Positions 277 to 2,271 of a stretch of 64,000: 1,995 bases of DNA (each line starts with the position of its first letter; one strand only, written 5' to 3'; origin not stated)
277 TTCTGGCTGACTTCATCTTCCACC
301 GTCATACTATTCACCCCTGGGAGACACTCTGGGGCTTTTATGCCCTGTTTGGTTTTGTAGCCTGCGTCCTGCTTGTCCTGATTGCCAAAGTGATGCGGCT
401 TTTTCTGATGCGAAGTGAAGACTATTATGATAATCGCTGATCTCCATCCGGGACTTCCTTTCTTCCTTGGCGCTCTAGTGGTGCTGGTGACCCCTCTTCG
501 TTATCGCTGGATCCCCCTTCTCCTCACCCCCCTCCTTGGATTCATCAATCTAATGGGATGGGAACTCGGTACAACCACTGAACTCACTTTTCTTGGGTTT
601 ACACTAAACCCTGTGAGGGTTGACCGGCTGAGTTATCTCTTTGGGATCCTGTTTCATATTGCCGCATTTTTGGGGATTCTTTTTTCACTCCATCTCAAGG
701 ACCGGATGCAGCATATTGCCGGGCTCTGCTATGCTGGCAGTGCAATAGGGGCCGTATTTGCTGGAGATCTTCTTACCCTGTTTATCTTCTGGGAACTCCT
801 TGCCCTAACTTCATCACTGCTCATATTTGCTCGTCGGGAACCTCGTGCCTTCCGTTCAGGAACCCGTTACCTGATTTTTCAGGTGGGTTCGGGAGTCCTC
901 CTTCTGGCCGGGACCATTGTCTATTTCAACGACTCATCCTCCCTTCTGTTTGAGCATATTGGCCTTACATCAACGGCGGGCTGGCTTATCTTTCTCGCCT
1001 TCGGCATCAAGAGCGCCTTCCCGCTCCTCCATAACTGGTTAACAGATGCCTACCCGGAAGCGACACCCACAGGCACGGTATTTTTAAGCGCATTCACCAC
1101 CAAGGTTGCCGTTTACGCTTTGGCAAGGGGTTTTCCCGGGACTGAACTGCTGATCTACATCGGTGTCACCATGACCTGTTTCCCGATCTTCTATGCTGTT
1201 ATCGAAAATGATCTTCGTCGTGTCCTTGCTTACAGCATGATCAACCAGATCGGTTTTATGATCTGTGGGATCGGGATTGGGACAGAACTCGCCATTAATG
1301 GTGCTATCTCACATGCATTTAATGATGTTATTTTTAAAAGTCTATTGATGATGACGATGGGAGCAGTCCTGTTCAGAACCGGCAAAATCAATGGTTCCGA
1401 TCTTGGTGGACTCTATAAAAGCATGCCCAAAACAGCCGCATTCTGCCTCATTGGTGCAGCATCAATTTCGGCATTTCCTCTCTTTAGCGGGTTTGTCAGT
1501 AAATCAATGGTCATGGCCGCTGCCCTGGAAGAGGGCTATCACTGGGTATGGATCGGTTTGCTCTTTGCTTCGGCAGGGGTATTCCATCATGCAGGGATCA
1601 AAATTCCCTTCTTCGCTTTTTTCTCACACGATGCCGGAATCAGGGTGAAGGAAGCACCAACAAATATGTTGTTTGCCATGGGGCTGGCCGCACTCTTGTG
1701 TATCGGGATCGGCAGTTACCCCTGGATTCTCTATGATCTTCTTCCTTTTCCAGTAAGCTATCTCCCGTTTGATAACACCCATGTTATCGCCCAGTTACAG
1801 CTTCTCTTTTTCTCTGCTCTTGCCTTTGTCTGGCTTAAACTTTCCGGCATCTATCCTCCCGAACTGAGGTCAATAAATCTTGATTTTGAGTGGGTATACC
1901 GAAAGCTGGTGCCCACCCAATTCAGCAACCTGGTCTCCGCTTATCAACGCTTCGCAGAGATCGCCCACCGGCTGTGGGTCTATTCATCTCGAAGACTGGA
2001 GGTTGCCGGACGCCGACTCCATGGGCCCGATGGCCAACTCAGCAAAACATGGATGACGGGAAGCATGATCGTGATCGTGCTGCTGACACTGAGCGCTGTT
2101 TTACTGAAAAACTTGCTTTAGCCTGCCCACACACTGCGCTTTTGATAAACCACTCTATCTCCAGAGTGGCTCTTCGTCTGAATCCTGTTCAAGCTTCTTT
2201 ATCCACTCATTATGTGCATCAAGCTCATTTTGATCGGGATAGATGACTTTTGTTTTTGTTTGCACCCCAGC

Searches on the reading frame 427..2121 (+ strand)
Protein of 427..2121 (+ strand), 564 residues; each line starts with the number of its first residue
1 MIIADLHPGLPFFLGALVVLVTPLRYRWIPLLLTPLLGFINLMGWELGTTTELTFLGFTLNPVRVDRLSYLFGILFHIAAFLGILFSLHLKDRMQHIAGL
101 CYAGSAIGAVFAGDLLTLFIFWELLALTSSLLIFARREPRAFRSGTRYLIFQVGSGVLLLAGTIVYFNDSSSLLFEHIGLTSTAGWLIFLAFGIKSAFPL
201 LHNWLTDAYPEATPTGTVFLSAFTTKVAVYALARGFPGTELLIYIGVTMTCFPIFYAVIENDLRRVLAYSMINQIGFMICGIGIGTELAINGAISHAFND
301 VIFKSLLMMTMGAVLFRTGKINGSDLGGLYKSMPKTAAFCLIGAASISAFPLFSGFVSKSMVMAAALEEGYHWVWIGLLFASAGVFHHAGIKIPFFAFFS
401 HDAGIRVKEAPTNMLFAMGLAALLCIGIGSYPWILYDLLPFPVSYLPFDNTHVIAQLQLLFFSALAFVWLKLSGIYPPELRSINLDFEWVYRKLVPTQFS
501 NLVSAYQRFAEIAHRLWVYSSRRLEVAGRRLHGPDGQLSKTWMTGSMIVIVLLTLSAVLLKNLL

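Call 76: find_encoding_contigs(protein=window:427-2121:+, flank=10000, max_places=10)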
Protein window:427-2121:+ (564 aa): 24 contigs read that carry it; 8 places shown.
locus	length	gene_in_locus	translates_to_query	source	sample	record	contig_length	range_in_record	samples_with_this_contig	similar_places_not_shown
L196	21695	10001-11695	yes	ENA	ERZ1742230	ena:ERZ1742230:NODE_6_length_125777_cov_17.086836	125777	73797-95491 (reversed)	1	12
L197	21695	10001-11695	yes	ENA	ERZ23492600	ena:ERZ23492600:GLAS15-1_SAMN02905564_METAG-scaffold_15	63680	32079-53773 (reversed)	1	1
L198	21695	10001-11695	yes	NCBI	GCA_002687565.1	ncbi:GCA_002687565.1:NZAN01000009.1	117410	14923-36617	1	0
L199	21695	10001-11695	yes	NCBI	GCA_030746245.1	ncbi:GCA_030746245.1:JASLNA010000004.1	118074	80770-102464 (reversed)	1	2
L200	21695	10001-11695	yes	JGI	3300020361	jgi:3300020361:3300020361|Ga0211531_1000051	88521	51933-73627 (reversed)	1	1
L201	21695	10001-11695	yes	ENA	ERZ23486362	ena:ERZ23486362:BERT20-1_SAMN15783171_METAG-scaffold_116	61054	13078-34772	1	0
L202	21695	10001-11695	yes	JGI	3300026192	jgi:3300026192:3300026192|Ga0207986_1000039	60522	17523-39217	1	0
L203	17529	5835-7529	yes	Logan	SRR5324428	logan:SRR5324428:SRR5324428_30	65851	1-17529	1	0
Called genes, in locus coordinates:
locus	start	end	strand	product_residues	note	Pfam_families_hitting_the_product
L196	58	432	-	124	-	-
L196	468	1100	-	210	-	-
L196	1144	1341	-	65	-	-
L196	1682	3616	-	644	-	PF16177:ACAS_N, PF00501:AMP-binding, PF13193:AMP-binding_C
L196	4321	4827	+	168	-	PF01899:MNHE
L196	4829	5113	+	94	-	PF04066:MrpF_PhaF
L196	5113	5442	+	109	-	PF03334:PhaG_MnhG_YufB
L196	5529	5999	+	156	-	PF13244:MbhD, PF20501:MbhE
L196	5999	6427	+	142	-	PF04039:MnhB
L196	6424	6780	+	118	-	PF00420:Oxidored_q2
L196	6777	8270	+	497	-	PF00361:Proton_antipo_M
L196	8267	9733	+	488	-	PF00662:Proton_antipo_N (faint), PF00361:Proton_antipo_M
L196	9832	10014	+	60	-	-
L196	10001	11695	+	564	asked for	PF00361:Proton_antipo_M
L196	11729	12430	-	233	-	PF00929:RNase_T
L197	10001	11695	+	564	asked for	PF00361:Proton_antipo_M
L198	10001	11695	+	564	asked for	PF00361:Proton_antipo_M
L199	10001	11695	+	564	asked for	PF00361:Proton_antipo_M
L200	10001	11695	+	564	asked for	PF00361:Proton_antipo_M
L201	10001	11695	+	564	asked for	PF00361:Proton_antipo_M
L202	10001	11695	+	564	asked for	PF00361:Proton_antipo_M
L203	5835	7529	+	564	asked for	PF00361:Proton_antipo_M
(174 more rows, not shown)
